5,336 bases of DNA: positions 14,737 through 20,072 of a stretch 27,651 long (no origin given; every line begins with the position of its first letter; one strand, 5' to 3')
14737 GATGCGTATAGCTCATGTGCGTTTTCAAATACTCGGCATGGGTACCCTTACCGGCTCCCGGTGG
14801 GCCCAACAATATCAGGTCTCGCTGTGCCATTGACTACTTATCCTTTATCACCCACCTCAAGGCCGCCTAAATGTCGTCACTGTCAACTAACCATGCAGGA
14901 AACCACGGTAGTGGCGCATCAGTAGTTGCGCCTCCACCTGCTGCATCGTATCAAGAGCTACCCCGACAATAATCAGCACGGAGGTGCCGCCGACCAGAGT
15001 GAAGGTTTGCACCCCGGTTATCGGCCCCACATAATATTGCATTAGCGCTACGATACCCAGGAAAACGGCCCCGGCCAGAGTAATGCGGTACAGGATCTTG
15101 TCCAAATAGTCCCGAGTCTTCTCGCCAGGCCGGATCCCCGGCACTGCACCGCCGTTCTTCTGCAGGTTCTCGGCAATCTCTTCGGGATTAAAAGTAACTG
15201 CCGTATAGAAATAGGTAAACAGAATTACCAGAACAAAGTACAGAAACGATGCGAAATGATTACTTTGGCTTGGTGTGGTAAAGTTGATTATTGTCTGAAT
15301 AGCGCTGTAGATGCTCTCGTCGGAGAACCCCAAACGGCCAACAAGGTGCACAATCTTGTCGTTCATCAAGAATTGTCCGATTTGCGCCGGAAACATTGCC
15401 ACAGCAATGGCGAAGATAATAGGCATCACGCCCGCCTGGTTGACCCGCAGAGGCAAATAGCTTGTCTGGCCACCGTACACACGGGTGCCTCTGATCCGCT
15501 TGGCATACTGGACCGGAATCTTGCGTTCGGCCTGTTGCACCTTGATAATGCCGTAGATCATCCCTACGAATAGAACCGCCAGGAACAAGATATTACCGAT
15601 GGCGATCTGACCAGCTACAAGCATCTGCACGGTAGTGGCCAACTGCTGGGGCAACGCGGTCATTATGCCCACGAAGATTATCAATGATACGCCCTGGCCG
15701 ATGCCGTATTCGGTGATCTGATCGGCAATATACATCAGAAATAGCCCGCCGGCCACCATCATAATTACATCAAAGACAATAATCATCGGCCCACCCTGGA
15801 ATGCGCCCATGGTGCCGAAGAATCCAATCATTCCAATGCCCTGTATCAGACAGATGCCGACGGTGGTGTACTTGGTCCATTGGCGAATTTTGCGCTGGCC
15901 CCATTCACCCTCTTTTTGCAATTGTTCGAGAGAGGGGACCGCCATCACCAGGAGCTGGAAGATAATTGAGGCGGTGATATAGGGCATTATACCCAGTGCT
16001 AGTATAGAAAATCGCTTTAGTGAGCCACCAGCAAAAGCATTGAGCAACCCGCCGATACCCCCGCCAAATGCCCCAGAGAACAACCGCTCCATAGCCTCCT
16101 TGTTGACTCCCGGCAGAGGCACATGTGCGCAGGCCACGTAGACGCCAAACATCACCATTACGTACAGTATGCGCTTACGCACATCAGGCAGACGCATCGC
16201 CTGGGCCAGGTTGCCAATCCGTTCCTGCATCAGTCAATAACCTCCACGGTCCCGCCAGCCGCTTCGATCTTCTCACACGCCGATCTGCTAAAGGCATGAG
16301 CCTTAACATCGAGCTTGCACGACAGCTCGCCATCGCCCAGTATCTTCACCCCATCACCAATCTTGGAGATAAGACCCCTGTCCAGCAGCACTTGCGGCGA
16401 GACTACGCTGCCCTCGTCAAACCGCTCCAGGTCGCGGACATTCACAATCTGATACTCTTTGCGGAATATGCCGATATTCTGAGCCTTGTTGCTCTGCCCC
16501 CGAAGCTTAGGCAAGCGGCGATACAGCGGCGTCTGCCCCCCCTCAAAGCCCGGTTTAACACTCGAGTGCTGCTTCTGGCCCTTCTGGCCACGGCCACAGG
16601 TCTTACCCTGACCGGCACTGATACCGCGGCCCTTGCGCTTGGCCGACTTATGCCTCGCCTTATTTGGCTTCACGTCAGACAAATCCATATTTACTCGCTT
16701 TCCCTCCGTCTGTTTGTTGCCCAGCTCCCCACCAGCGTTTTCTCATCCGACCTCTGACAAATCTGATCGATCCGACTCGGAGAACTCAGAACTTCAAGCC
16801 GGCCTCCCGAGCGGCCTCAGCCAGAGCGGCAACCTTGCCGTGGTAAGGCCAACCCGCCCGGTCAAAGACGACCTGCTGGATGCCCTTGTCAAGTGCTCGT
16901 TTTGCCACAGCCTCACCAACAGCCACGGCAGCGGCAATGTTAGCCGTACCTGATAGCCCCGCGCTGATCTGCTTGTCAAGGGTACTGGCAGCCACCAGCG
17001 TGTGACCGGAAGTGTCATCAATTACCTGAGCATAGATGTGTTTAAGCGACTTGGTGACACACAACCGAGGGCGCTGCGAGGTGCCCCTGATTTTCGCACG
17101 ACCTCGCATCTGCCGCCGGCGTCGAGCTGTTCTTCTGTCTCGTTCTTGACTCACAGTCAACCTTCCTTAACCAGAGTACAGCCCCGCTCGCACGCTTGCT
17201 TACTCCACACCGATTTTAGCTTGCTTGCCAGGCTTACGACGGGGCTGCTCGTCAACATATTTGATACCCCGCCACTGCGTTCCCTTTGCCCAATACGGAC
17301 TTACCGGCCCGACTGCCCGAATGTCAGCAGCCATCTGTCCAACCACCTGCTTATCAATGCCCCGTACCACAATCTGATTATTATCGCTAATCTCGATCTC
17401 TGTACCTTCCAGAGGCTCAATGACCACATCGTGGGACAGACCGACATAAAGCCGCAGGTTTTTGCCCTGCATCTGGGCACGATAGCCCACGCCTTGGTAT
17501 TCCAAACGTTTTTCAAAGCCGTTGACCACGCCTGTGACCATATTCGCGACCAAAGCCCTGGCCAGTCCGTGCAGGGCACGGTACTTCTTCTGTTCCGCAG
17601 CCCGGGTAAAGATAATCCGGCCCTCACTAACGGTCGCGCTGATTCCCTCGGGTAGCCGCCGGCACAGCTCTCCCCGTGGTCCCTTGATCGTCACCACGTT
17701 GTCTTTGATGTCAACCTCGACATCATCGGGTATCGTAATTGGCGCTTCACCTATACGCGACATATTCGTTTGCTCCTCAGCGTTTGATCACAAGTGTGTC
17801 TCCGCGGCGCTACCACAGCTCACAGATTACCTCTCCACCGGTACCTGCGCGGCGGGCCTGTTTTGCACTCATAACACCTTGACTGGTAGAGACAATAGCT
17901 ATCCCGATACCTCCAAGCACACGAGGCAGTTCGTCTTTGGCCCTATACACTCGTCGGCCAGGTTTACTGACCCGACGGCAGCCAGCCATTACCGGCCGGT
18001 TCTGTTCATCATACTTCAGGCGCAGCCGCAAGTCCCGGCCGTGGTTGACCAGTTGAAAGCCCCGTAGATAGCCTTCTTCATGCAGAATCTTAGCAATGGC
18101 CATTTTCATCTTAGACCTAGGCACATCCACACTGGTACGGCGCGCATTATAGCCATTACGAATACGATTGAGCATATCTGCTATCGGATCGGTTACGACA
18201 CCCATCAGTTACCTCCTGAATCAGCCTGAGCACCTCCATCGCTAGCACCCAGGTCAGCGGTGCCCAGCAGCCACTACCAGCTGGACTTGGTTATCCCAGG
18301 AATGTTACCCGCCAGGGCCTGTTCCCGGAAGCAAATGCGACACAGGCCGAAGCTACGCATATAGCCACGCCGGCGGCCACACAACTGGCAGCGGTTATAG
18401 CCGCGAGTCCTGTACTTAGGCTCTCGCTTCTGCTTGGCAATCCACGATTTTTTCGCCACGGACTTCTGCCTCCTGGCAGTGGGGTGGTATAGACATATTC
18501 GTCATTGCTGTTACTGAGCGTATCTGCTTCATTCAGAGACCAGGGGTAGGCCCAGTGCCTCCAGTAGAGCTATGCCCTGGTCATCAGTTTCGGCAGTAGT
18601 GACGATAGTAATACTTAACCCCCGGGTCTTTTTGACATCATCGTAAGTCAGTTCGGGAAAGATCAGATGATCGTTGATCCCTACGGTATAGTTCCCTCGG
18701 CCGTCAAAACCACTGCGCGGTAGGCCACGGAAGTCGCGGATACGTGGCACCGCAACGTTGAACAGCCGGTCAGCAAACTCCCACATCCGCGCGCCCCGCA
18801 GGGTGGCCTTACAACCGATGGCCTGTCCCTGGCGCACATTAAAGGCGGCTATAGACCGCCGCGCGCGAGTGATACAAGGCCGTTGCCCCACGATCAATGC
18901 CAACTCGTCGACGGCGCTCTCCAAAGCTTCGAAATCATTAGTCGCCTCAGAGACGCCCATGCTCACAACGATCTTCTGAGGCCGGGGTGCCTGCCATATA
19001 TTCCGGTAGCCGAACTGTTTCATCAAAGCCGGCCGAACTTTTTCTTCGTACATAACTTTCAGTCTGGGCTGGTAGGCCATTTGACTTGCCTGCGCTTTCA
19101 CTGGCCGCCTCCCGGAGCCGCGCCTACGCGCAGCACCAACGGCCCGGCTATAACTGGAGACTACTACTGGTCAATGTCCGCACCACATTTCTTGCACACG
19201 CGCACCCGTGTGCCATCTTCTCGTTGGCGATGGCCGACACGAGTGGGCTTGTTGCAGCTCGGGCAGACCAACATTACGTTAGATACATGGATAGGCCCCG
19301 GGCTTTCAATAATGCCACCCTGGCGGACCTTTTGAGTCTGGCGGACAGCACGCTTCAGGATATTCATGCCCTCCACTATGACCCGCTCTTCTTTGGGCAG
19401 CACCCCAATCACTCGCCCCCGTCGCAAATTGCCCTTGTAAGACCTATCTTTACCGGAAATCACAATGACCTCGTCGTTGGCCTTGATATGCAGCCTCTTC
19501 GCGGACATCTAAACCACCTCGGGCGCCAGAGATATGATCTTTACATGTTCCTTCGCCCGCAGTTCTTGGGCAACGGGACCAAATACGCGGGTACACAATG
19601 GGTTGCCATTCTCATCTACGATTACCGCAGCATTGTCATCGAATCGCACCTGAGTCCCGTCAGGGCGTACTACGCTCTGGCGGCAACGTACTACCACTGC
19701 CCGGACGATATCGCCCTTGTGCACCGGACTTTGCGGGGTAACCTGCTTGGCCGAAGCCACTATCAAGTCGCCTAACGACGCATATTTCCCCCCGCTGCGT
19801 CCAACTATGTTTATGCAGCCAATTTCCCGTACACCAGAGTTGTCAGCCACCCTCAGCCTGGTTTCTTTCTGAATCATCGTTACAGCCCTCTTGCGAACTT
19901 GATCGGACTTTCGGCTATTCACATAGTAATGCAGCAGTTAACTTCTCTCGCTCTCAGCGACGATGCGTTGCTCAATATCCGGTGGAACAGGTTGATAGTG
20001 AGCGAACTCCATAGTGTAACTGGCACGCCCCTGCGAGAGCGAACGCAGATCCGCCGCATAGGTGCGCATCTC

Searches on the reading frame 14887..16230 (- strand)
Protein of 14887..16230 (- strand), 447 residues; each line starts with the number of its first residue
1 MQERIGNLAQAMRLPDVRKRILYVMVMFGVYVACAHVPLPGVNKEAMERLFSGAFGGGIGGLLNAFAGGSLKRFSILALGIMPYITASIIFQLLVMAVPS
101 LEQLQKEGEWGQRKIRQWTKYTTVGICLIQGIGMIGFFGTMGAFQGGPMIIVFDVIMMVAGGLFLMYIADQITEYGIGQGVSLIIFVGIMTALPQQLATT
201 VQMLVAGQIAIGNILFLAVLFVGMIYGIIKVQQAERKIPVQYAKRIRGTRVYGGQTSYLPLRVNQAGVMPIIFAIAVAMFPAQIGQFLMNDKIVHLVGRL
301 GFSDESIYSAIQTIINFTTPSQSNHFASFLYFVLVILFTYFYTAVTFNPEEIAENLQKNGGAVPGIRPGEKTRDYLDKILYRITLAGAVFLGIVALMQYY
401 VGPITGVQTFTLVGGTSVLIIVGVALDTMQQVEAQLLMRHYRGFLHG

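Call 33: search_protein_families(library=pfam, proteins=[window:14887-16230:-], max_evalue=0.001)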
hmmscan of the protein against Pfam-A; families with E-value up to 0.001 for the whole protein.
window:14887-16230:- (447 aa): 1 family
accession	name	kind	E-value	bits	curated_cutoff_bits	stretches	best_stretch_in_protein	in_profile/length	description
PF00344.25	SecY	-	2.3e-104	349.5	32.2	1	75-429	1-306/306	SecY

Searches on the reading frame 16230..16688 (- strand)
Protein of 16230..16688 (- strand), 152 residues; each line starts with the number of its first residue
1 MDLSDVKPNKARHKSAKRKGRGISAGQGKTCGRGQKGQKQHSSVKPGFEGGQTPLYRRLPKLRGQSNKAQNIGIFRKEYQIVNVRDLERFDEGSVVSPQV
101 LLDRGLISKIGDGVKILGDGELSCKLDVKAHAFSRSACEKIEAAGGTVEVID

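Call 33: search_protein_families(library=pfam, proteins=[window:16230-16688:-], max_evalue=0.001)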
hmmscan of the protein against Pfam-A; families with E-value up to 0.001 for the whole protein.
window:16230-16688:- (152 aa): 1 family
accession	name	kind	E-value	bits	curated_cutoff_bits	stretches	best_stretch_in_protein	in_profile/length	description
PF00828.25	Ribosomal_L27A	-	2.8e-20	73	21.5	1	82-149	2-72/72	Ribosomal proteins 50S-L15, 50S-L18e, 60S-L27A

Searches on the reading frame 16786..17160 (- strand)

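Call 33: search_protein_families(library=pfam, proteins=[window:16786-17160:-], max_evalue=0.001)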
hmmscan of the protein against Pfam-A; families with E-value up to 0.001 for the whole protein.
window:16786-17160:- (124 aa): 2 families
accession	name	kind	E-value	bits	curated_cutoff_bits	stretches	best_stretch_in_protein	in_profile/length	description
PF00861.27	Ribosomal_L18p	-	5.3e-46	156.2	27.8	1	8-124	2-116/116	Ribosomal L18 of archaea, bacteria, mitoch. and chloroplast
PF17144.9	Ribosomal_L5e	-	0.00082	19.9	27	1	13-93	18-100/163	Ribosomal large subunit proteins 60S L5, and 50S L18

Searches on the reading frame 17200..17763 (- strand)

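Call 33: search_protein_families(library=pfam, proteins=[window:17200-17763:-], max_evalue=0.001)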
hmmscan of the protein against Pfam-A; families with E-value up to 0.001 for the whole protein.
window:17200-17763:- (187 aa): 1 family
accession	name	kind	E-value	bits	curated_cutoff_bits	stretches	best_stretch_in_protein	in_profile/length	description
PF00347.28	Ribosomal_L6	-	9.2e-33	113.3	27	2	11-81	1-79/80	Ribosomal protein L6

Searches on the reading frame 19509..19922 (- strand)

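Call 33: search_protein_families(library=pfam, proteins=[window:19509-19922:-], max_evalue=0.001)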
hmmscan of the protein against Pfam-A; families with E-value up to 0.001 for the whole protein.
window:19509-19922:- (137 aa): 1 family
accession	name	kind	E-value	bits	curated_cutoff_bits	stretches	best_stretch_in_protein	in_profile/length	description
PF00238.24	Ribosomal_L14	-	3.2e-46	156.7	23.6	1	16-137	1-122/122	Ribosomal protein L14p/L23e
